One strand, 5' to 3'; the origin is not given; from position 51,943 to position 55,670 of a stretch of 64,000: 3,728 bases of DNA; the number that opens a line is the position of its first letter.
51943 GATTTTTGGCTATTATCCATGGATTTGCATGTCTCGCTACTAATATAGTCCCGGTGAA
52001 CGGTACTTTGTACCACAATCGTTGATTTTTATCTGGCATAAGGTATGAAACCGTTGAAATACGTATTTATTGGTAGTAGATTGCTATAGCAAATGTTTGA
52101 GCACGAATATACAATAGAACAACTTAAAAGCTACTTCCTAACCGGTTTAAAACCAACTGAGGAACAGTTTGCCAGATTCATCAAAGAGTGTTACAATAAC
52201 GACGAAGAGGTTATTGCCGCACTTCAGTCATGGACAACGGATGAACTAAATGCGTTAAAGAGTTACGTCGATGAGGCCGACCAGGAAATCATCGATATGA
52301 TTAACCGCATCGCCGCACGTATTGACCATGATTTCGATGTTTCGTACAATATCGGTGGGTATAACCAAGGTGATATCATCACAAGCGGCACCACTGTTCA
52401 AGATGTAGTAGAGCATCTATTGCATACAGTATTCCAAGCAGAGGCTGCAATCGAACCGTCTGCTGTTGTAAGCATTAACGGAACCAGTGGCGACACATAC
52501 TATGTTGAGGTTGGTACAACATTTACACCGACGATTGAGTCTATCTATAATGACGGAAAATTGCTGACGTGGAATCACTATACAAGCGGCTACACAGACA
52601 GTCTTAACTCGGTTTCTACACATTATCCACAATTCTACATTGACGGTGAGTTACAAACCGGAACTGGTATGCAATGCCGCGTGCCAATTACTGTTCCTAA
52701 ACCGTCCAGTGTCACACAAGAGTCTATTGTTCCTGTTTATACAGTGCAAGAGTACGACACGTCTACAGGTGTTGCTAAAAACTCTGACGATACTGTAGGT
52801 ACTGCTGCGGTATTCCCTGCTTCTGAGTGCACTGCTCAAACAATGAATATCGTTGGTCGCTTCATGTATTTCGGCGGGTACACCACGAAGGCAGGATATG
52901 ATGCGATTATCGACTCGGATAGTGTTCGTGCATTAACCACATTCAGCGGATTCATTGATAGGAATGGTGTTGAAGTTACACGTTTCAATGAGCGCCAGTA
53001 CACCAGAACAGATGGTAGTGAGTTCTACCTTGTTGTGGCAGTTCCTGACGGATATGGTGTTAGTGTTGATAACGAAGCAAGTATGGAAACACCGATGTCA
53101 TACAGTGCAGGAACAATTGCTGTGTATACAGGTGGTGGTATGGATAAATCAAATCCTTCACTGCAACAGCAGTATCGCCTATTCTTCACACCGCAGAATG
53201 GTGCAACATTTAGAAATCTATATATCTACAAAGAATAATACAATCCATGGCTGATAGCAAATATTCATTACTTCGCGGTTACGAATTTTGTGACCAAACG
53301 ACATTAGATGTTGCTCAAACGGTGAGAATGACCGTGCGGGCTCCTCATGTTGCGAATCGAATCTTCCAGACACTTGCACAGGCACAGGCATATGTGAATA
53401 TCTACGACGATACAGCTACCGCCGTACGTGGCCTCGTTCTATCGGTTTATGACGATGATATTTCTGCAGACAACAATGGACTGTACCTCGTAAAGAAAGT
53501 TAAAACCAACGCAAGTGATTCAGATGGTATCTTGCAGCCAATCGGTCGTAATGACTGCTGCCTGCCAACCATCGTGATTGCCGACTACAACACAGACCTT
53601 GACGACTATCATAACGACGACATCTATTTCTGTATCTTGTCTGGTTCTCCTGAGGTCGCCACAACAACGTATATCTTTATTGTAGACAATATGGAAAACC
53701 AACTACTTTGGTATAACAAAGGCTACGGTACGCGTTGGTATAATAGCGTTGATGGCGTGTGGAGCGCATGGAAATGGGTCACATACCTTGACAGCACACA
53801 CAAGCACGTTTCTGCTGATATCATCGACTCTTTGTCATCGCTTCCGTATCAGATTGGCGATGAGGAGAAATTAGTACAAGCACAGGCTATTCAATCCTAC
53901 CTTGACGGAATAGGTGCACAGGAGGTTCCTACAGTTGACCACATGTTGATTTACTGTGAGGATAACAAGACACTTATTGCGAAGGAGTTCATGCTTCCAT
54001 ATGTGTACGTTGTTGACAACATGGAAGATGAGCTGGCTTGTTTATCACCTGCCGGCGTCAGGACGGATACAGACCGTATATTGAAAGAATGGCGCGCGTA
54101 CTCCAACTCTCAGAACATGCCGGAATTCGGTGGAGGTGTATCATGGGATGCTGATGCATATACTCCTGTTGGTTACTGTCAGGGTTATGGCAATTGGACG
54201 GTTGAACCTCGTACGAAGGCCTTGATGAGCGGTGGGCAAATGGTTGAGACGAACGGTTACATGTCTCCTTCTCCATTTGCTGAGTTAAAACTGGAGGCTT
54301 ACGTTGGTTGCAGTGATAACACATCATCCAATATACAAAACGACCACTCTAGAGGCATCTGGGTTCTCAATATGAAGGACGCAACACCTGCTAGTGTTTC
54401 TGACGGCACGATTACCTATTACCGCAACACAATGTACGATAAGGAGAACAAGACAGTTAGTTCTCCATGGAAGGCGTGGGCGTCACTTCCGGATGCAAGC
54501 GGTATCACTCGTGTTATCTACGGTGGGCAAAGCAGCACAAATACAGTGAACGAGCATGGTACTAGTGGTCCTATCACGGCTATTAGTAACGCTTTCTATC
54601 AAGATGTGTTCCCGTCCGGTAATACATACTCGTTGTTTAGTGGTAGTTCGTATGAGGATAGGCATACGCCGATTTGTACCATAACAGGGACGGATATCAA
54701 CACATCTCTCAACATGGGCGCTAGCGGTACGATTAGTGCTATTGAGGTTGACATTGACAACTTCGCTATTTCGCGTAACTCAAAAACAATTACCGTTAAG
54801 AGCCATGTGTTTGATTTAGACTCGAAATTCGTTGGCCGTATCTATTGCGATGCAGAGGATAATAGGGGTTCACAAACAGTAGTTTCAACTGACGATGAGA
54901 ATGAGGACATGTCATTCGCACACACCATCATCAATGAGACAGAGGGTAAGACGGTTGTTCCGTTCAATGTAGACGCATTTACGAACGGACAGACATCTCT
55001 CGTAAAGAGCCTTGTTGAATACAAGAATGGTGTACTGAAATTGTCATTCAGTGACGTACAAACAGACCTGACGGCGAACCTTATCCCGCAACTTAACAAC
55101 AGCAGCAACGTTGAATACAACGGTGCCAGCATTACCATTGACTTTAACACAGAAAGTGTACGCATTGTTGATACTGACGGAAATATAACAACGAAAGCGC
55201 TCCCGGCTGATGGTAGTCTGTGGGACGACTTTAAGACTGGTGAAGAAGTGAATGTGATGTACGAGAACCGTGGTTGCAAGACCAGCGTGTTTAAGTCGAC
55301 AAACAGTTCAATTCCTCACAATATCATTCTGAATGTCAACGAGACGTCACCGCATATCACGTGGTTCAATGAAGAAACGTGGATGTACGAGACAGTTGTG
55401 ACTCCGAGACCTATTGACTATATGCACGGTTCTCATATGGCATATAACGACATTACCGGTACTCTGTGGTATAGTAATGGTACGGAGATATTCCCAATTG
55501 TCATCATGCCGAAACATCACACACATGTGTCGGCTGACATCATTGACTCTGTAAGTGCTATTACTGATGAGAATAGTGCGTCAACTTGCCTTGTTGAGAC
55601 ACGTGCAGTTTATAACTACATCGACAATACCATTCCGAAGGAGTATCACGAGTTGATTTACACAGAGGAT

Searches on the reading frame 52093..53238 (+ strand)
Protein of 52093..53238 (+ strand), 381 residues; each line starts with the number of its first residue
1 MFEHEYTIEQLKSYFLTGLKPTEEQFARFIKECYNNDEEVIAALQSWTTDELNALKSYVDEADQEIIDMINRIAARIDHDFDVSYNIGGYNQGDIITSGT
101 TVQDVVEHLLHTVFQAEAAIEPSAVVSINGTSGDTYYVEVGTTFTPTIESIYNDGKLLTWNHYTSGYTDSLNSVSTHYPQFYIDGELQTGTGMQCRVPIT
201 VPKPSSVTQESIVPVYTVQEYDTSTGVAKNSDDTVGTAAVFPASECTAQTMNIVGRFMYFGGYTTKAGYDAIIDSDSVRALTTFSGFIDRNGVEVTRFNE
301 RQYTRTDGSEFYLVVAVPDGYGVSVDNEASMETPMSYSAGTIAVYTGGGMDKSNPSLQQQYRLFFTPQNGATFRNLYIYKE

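Call 7: search_protein_families(library=phrogs, proteins=[window:52093-53238:+])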
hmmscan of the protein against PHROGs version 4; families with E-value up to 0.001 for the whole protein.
window:52093-53238:+ (381 aa): 0 families

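Call 17: search_dna_similar(query=window:52093-53238:+, collection=phages, mode=protein, max_evalue=0.001)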
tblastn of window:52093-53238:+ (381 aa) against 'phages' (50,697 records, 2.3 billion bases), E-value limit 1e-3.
No match.

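Call 28: find_homologous_proteins(query=window:52093-53238:+)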
Query window:52093-53238:+ (381 aa): 2 proteins with E <= 0.001 among 3359 candidates.
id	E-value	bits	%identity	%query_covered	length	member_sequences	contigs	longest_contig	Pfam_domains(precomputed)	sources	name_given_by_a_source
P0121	1.0e-252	855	100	100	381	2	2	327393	-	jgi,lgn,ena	-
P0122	7.6e-84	300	42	99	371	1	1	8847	-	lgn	-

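Call 29: find_encoding_contigs(protein=P0122, flank=10000, max_places=3)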
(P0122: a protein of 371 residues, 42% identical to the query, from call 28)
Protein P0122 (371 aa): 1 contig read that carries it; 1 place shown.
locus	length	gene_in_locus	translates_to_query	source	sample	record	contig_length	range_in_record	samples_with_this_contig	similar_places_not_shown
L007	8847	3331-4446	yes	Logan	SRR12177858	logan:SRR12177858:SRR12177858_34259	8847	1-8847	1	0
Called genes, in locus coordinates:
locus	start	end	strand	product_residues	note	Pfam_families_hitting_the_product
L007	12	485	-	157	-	PF01661:Macro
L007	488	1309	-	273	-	PF04446:Thg1, PF14413:Thg1C (faint)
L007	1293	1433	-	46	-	-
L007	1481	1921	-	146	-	-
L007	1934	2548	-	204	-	-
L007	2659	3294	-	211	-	-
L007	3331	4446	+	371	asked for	-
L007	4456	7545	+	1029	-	-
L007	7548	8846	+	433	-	?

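Call 34: find_related_loci(query=A1, collection=metagenome_contigs, flank=10000)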
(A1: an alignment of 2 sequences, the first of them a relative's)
Query A1 (381 aa) in metagenome_contigs; peptide patterns used: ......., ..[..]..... (x = any residue, [..] = any of these).
151 stretches matched a pattern, but none encodes a relative of the query by tblastn (E <= 1e-3).

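Call 37: find_related_loci(query=A1, collection=genome_contigs, flank=10000)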
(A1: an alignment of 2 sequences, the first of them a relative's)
Query A1 (381 aa) in genome_contigs; peptide patterns used: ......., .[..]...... (x = any residue, [..] = any of these).
86 stretches matched a pattern; 1 encode a relative of the query (tblastn E <= 1e-3); 1 distinct loci.
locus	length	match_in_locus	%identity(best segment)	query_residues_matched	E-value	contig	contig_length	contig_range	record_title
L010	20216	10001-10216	35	7-76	2e-7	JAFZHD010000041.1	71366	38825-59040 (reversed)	MAG: Muribaculaceae bacterium isolate RGIG7762 Water_buffalos_Rectum.Co__c2746777, whole genome shotgun sequence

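Call 38: find_related_loci(query=A1, collection=viral_contigs, flank=10000)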
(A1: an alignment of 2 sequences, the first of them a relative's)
Query A1 (381 aa) in viral_contigs; peptide patterns used: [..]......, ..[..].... (x = any residue, [..] = any of these).
210 stretches matched a pattern, but none encodes a relative of the query by tblastn (E <= 1e-3).

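Call 84: search_protein_families(library=pfam, max_evalue=0.1, proteins=[window:52093-53238:+])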
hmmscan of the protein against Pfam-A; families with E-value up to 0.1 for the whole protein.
window:52093-53238:+ (381 aa): 2 families
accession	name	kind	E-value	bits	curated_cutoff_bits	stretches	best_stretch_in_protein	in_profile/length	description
PF22654.1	DUF7008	-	0.06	12.8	42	1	37-107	112-182/368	Domain of unknown function (DUF7008)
PF03179.20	V-ATPase_G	-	0.068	14.2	28.6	0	22-73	49-100/105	Vacuolar (H+)-ATPase G subunit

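Call 90: predict_structure(alignment_id=A1)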
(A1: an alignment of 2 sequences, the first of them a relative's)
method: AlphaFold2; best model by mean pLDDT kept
length: 381 residues; sequences in the alignment: 2
mean_pLDDT: 36.9   pTM: 0.22
mean pLDDT of the five models: 36.9, 34.7, 34.1, 30.9, 29.6
residues with pLDDT >= 90: 0; 70-90: 0; 50-70: 4; < 50: 377
segments of 3 or more residues with pLDDT < 50: 1-13, 15-21, 23-220, 222-323, 325-381
pLDDT, mean of each block of 10 residues (from residue 1): 39 47 48 46 47 45 43 39 25 29 31 27 22 24 28 30 30 36 38 39 35 40 46 39 40 35 29 28 32 31 37 45 44 40 38 45 44 42 39
secondary structure, 60 per line:
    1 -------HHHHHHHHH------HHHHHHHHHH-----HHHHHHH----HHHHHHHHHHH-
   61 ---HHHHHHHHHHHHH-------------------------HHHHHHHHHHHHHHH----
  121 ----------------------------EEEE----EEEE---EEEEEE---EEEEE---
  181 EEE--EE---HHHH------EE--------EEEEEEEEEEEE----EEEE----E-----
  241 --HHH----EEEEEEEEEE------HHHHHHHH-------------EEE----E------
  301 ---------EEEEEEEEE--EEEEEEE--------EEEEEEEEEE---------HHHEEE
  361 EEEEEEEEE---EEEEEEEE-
elements in order: H8-16 H23-32 H38-44 H49-59 H64-76 H102-116 E149-152 E157-160 E164-169 E173-177 E181-183 H191-194 E211-222 E227-230 E250-259 H266-273 E287-289 E310-318 E321-327 E336-345 E358-369 E373-380

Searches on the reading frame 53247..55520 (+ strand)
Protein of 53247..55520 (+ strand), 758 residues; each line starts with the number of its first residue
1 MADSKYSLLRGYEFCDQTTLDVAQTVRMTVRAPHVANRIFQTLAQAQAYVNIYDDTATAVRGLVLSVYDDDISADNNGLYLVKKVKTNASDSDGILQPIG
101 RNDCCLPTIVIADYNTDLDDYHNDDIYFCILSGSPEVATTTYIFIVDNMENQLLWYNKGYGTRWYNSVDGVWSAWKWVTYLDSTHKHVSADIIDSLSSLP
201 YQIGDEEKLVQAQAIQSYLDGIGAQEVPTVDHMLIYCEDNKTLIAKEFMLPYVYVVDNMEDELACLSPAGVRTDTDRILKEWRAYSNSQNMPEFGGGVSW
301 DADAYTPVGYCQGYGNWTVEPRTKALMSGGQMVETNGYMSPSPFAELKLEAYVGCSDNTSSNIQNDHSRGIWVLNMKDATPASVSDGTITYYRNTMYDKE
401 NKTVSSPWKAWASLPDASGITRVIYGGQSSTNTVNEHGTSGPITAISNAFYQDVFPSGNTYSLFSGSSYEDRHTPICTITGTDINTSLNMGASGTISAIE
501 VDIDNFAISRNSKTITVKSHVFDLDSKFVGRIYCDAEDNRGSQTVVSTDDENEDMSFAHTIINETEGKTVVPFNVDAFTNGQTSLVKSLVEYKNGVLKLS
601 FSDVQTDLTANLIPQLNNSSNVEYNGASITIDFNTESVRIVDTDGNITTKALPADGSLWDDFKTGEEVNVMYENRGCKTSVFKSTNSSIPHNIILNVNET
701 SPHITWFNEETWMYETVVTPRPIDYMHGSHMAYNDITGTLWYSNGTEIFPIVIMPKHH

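Call 64: find_related_loci(query=A5, collection=viral_contigs, flank=10000)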
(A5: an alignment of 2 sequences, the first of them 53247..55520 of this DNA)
Query A5 (758 aa) in viral_contigs; peptide patterns used: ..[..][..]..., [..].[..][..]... (x = any residue, [..] = any of these).
13 stretches matched a pattern, but none encodes a relative of the query by tblastn (E <= 1e-3).

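Call 65: find_related_loci(query=A5, collection=metagenome_contigs, flank=10000)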
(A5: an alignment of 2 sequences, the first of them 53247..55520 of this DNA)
Query A5 (758 aa) in metagenome_contigs; peptide patterns used: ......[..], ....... (x = any residue, [..] = any of these).
165 stretches matched a pattern, but none encodes a relative of the query by tblastn (E <= 1e-3).
